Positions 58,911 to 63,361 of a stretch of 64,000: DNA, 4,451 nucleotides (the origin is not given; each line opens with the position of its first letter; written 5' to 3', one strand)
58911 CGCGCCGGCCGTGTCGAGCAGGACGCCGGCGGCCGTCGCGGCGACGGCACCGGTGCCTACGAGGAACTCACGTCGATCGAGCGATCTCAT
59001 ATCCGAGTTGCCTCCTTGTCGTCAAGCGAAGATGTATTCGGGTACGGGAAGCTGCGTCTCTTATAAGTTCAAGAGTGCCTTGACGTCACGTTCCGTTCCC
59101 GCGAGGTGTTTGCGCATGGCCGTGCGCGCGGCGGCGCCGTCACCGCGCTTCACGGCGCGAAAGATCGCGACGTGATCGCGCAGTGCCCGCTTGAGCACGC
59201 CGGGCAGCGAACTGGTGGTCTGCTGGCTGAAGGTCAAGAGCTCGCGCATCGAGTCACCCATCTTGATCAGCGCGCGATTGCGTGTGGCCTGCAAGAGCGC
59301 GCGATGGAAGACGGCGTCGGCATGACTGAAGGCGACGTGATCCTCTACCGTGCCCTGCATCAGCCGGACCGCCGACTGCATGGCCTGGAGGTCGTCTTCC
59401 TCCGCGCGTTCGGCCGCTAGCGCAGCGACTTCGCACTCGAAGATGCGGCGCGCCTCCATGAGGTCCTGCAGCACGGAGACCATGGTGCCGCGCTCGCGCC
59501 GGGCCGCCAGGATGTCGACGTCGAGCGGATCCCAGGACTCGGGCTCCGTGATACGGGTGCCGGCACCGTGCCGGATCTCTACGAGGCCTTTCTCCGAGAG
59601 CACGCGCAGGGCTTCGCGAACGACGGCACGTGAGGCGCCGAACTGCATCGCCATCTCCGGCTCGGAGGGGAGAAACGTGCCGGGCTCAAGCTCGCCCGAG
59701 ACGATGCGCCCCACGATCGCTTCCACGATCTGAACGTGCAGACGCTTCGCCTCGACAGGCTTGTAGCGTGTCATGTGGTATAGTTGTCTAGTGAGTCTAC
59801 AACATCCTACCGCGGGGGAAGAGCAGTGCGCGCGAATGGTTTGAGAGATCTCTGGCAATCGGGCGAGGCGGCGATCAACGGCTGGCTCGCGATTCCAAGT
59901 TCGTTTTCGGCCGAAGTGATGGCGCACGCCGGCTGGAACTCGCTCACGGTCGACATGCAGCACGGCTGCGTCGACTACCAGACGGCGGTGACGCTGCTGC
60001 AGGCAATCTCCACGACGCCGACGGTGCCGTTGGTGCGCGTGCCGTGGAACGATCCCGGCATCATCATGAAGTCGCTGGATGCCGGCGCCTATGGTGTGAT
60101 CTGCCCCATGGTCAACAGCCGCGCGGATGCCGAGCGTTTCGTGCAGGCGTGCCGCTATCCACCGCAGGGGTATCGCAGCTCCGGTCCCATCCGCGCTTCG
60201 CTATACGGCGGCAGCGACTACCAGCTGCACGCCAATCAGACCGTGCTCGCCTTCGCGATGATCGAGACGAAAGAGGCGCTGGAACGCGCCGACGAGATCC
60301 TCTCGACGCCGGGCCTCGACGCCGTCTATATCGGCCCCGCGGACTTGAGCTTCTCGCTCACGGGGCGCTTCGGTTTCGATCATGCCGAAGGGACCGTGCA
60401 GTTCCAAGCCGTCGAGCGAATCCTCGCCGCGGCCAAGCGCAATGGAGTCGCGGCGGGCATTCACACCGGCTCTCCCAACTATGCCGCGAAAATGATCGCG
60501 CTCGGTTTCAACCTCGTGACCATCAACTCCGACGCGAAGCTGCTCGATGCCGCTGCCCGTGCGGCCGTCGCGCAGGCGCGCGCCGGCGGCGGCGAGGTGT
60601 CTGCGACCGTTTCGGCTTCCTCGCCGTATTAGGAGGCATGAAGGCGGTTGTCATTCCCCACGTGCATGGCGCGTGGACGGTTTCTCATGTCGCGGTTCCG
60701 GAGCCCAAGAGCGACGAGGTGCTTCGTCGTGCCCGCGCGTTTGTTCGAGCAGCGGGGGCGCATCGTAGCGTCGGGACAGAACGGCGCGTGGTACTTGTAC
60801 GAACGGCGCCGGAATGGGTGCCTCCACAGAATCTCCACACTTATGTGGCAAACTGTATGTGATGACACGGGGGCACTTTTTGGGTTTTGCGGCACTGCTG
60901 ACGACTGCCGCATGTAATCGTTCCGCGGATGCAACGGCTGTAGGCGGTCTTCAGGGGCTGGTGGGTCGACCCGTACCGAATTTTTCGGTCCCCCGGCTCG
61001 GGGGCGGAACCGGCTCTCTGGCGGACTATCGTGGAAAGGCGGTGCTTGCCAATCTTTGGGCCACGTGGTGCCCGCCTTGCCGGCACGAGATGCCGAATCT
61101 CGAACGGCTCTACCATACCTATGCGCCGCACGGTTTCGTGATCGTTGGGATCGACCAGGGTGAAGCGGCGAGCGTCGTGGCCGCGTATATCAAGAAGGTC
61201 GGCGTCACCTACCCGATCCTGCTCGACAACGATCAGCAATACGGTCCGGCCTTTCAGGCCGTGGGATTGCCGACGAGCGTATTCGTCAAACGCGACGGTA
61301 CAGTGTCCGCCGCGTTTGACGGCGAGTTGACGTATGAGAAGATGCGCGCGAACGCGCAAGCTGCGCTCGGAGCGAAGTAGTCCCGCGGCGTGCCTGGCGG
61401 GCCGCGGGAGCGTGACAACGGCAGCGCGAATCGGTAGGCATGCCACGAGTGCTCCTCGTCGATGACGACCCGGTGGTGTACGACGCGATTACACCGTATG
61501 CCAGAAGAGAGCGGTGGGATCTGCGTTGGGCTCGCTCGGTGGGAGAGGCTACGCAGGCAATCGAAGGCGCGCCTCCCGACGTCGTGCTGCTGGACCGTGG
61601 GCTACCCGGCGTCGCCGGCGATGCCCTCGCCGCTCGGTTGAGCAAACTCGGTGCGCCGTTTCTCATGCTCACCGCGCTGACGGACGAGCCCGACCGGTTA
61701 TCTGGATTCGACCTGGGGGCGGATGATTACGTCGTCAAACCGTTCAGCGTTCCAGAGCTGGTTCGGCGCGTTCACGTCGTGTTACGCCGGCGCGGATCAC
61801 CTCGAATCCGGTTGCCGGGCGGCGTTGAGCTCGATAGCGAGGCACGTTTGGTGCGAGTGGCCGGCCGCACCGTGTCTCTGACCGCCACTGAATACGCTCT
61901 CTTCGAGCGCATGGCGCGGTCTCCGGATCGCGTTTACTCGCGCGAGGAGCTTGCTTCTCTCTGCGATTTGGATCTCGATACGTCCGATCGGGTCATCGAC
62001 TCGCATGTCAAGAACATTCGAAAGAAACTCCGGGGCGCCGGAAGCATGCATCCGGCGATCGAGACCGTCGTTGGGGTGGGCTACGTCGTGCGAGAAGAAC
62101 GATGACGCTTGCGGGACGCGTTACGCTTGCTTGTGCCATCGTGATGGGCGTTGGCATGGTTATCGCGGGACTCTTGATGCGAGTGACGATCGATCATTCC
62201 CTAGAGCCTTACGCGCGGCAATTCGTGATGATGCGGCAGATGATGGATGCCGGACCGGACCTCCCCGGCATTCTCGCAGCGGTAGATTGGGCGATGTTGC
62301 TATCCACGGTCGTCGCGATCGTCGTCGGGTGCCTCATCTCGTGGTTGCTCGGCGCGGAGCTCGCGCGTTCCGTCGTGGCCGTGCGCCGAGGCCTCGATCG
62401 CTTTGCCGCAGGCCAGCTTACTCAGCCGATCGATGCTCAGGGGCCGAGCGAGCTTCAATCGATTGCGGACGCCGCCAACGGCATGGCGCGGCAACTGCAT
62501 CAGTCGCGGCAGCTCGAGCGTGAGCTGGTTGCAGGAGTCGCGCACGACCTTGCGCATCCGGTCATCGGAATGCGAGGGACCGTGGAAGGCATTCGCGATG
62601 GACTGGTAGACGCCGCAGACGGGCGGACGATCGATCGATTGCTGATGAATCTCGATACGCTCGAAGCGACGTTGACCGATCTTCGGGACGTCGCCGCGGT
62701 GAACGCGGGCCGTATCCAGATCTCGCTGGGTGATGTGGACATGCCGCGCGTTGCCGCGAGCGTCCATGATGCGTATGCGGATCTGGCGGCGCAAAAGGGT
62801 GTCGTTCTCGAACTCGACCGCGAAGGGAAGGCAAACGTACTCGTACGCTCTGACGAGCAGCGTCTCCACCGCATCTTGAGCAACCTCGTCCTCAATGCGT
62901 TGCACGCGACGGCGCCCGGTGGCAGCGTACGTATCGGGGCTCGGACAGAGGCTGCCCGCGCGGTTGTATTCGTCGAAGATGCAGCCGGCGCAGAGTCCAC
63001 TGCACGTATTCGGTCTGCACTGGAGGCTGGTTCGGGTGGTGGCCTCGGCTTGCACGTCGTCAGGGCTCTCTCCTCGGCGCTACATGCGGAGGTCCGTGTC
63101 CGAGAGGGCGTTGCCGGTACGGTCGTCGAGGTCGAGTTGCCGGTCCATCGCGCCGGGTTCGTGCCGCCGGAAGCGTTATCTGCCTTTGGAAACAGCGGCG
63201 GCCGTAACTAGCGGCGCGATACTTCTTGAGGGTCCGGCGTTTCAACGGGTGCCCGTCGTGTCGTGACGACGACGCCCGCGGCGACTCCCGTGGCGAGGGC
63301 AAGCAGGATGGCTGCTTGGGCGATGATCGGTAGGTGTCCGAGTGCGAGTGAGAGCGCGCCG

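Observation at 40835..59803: Three copies of a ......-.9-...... palindrome define a GntR regulon that is split by the CRISPR-Cas island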

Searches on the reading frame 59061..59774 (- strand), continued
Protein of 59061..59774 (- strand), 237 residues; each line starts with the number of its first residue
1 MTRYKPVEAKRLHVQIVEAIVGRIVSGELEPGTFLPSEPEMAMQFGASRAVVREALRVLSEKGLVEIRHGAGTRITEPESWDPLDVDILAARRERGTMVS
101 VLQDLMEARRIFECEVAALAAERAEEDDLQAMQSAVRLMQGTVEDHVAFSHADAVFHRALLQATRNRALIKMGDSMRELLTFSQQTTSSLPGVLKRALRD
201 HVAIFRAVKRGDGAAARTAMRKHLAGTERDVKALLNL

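Call 41: search_protein_families(library=ncbifam, proteins=[window:59061-59774:-], max_evalue=0.00001)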
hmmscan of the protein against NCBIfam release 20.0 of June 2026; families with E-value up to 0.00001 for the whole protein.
window:59061-59774:- (237 aa): 23 families
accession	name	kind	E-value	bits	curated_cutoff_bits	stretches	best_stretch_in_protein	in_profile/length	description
NF003011.0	PRK03837.1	subfamily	4.4e-36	124.7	260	1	3-228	5-230/241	transcriptional regulator NanR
NF007741.0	PRK10421.1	equivalog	5.4e-28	98.1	311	1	8-232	4-234/262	transcriptional regulator LldR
NF007001.0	PRK09464.1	equivalog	3.2e-22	79.4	330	1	4-228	3-229/254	pyruvate dehydrogenase complex transcriptional repressor PdhR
NF007588.0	PRK10225.1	equivalog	5.6e-21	75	442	1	9-229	7-229/257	Uxu operon transcriptional regulator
NF007442.0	PRK09990.1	equivalog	1.3e-20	74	301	1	10-231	9-235/256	transcriptional regulator GlcC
NF008571.0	PRK11523.1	equivalog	5.4e-18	65.4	396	1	7-228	4-222/258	transcriptional regulator ExuR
TIGR03338.1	phnR_burk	equivalog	1.7e-16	60.5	271.5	2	12-68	12-67/212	phosphonate utilization associated transcriptional regulator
TIGR02018.2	his_ut_repres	equivalog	8.6e-16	58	220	1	14-80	2-68/226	histidine utilization transcriptional repressor HutC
TIGR02325.1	C_P_lyase_phnF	equivalog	1.2e-12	47.9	156.8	1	13-166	10-157/238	phosphonate metabolism transcriptional regulator PhnF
NF003444.0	PRK04984.1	equivalog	6.6e-12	45.5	189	1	19-180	15-172/239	fatty acid metabolism transcriptional regulator FadR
NF052290.2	MocR_like_YczR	exception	6.9e-12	44.8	487.4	1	12-97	20-99/458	MocR-like transcription factor YczR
TIGR02404.1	trehalos_R_Bsub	equivalog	2.7e-11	43.6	211.95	1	15-81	4-70/233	trehalose operon repressor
NF007292.0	PRK09764.1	equivalog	3.5e-11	42.7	281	1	9-77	3-71/240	GntR family transcriptional regulator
TIGR02812.1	fadR_gamma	equivalog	4.8e-11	42.8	249.2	1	19-179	14-170/235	fatty acid metabolism transcriptional regulator FadR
NF052282.1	PLP_TF_PdxR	equivalog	3e-10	39.7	320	1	12-80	2-70/448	MocR-like pyridoxine biosynthesis transcription factor PdxR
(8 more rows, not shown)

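Call 51: search_solved_structures(query=window:59061-59774:-, max_evalue=1e-20, show_alignments=1)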
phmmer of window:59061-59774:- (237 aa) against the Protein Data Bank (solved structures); distinct sequences matched with E-value up to 1e-20: 1.
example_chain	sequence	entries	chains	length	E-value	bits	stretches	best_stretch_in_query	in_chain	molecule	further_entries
7c7e_A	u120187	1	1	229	6.2e-28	101.3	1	17-233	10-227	Putative DNA-binding transcriptional regulator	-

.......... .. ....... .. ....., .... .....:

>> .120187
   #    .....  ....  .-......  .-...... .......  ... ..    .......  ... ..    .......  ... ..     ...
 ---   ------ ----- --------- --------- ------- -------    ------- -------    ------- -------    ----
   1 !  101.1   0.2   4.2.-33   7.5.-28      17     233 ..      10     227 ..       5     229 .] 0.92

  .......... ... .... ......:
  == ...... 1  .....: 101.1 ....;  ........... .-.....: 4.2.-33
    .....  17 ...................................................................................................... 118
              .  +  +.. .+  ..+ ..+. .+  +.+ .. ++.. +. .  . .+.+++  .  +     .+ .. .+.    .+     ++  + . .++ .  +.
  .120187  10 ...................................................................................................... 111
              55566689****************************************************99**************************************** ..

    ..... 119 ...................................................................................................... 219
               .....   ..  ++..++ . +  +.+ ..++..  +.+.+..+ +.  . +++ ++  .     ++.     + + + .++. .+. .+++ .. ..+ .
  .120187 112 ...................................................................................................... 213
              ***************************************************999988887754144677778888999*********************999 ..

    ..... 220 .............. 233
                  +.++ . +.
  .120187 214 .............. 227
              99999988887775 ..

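Call 59: search_protein_families(library=pfam, proteins=[L089:5394-6920:-, L089:6383-7300:-, L089:7302-8690:-, L089:8485-9642:-, L089:10657-11823:-, L089:11964-12869:+, L089:12872-13615:-, L089:15354-16025:+, L089:16507-17997:-, L089:17358-18509:+], max_evalue=0.00001)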
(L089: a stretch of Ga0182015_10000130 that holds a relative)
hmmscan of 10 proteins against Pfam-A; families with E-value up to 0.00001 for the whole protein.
L089:5394-6920:- (508 aa): 1 family
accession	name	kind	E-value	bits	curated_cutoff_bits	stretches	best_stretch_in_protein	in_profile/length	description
PF02653.21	BPD_transp_2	-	7.5e-46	156.9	26.8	1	206-463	2-258/269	Branched-chain amino acid transport system / permease component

L089:6383-7300:- (305 aa): 1 family
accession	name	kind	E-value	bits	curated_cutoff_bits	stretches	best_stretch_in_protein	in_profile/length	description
PF02653.21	BPD_transp_2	-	2.4e-35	122.4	26.8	1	12-289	2-269/269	Branched-chain amino acid transport system / permease component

L089:7302-8690:- (462 aa): 3 families
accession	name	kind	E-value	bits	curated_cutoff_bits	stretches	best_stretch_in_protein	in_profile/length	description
PF13458.12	Peripla_BP_6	-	1.2e-51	176.9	31.7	1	110-452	1-342/343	Periplasmic binding protein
PF01094.35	ANF_receptor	-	2.5e-16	60.1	25.4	1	133-427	5-312/353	Receptor family ligand binding region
PF13433.12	Peripla_BP_5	-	1e-10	41.7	27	1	237-459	124-347/363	Periplasmic binding protein domain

L089:8485-9642:- (385 aa): 2 families
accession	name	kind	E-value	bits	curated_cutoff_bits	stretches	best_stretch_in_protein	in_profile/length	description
PF20629.2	GD_AH_C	-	7e-99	330.5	26.8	1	143-382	1-240/242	D-galactarate/Altronate dehydratase, C-terminal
PF04295.18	GD_AH_second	-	4.1e-43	147.1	27.3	1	6-133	1-135/136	D-galactarate dehydratase/Altronate hydrolase, second domain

L089:10657-11823:- (388 aa): 0 families

L089:11964-12869:+ (301 aa): 7 families
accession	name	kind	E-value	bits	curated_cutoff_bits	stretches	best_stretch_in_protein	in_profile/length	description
PF01370.27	Epimerase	-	1.9e-34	119.6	20.9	1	3-220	1-227/240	NAD dependent epimerase/dehydratase family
PF16363.11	GDP_Man_Dehyd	-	3.8e-24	86.2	27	1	4-192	1-208/332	GDP-mannose 4,6 dehydratase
PF01073.25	3Beta_HSD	-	1.6e-19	70.5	22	1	4-179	1-192/280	3-beta hydroxysteroid dehydrogenase/isomerase family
PF13460.12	NAD_binding_10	-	1.4e-10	41.8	27.2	1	7-169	1-147/184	NAD(P)H-binding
PF02719.21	Polysacc_synt_2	-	6.5e-10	39.1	20.2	1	3-151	1-151/293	Polysaccharide biosynthesis protein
PF04321.23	RmlD_sub_bind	-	5.2e-08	32.7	27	1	1-174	1-157/287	RmlD substrate binding domain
PF07993.18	NAD_binding_4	-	4.5e-07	29.7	20.1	0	5-129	1-145/258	Male sterility protein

L089:12872-13615:- (247 aa): 3 families
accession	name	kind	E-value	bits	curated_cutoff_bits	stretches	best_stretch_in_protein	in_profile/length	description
PF13561.12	adh_short_C2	-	1.3e-57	195.5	27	1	18-243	6-234/236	Enoyl-(Acyl carrier protein) reductase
PF00106.31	adh_short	-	1.7e-56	191.3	26.6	1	9-197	1-192/195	short chain dehydrogenase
PF08659.16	KR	-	6.1e-10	39.7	22.6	1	12-168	4-163/180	KR domain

L089:15354-16025:+ (223 aa): 1 family
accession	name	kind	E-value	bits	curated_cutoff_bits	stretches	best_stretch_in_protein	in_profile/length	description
PF03737.21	RraA-like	-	4.6e-24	85.8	24.5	1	28-179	8-150/152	Aldolase/RraA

L089:16507-17997:- (496 aa): 0 families

L089:17358-18509:+ (383 aa): 0 families

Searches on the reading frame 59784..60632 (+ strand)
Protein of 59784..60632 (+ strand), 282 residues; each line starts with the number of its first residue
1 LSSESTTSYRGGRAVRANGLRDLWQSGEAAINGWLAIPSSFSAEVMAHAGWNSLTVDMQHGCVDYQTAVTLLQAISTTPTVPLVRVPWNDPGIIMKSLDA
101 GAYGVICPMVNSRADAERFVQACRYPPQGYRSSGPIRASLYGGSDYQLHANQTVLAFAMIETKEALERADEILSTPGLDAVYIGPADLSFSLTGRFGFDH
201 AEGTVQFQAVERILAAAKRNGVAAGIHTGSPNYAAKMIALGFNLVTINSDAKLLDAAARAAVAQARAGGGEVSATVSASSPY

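Call 9: search_protein_families(library=pfam, proteins=[window:59784-60632:+])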
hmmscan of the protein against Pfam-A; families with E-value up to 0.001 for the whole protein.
window:59784-60632:+ (282 aa): 1 family
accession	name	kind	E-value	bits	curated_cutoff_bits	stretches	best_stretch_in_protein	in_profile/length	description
PF03328.21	HpcH_HpaI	-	2.5e-34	118.9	25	1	35-254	6-218/221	HpcH/HpaI aldolase/citrate lyase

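Call 41: search_protein_families(library=ncbifam, proteins=[window:59826-60632:+], max_evalue=0.00001)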
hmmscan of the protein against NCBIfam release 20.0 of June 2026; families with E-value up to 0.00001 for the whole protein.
window:59826-60632:+ (268 aa): 4 families
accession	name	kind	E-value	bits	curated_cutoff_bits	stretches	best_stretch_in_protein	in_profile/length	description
TIGR02311.1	HpaI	equivalog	1.5e-48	165.4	368.8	1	11-249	8-246/249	4-hydroxy-2-oxoheptanedioate aldolase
NF007849.0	PRK10558.1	equivalog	3.3e-42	144.6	393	1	4-247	8-250/256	2-dehydro-3-deoxyglucarate aldolase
TIGR03239.1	GarL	equivalog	9.8e-42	143.2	406.75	1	8-247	5-243/249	2-dehydro-3-deoxyglucarate aldolase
NF007521.0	PRK10128.1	equivalog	6.8e-36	124.2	441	1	3-248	6-251/267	2-keto-3-deoxy-L-rhamnonate aldolase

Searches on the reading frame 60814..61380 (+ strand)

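Call 29: search_protein_families(library=pfam, proteins=[window:60814-61380:+], max_evalue=0.01)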
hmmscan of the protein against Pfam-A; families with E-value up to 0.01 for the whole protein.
window:60814-61380:+ (188 aa): 6 families
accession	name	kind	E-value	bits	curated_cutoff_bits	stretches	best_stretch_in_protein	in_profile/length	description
PF00578.27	AhpC-TSA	-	2.1e-24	86.3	26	1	50-166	1-123/124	AhpC/TSA family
PF08534.16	Redoxin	-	4.9e-21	75.5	26.6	1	50-185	2-148/148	Redoxin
PF13905.12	Thioredoxin_8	-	3.9e-10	40.4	27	1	74-164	1-94/94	Thioredoxin-like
PF00085.26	Thioredoxin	-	1.7e-07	31.6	23.5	1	75-125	19-68/103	Thioredoxin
PF00255.25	GSHPx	-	0.00063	19.7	27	1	58-113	5-59/108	Glutathione peroxidase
PF13098.12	Thioredoxin_2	-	0.00073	20.3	27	1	73-178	4-101/104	Thioredoxin-like domain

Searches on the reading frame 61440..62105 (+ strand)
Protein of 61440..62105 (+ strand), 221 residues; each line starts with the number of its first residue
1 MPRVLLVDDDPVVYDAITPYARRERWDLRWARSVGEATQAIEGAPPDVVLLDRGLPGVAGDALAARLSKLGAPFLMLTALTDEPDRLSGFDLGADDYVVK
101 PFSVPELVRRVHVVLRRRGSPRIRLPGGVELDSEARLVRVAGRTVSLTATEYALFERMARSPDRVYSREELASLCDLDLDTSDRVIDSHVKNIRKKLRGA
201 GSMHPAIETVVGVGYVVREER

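Call 9: search_protein_families(library=pfam, proteins=[window:61440-62105:+])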
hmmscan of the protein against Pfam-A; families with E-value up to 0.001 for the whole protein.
window:61440-62105:+ (221 aa): 2 families
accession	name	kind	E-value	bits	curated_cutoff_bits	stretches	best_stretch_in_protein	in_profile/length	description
PF00072.30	Response_reg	-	4e-19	69.3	30.2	1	4-111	1-110/111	Response regulator receiver domain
PF00486.34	Trans_reg_C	-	2e-17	63.5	26.2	1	142-216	1-76/77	Transcriptional regulatory protein, C terminal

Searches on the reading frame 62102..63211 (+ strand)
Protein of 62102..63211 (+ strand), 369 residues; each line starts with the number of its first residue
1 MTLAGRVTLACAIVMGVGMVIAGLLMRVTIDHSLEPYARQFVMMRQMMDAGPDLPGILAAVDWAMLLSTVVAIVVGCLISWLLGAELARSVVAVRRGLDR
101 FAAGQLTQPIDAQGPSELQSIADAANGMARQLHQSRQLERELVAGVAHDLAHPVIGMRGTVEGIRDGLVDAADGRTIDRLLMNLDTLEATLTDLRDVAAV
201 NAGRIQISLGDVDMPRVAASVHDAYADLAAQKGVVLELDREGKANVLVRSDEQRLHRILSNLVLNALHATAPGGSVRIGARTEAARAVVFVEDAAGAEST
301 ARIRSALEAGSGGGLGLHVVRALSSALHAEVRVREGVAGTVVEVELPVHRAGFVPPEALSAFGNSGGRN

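Call 29: search_protein_families(library=pfam, proteins=[window:62102-63211:+], max_evalue=0.01)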
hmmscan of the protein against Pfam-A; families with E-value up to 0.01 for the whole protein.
window:62102-63211:+ (369 aa): 5 families
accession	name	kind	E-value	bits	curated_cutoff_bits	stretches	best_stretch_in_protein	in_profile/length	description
PF02518.31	HATPase_c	-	1.9e-12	48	26.4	1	251-349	2-110/111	Histidine kinase-, DNA gyrase B-, and HSP90-like ATPase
PF00512.31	HisKA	-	7.8e-06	26.3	26.9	1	140-202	3-65/66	His Kinase A (phospho-acceptor) domain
PF00672.30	HAMP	-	5.2e-05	23.9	25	1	87-134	6-53/53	HAMP domain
PF13581.12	HATPase_c_2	-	0.0016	18.9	27.4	1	251-343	28-124/127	Histidine kinase-like ATPase domain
PF02653.21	BPD_transp_2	-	0.0066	16.1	26.8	1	3-91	25-89/269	Branched-chain amino acid transport system / permease component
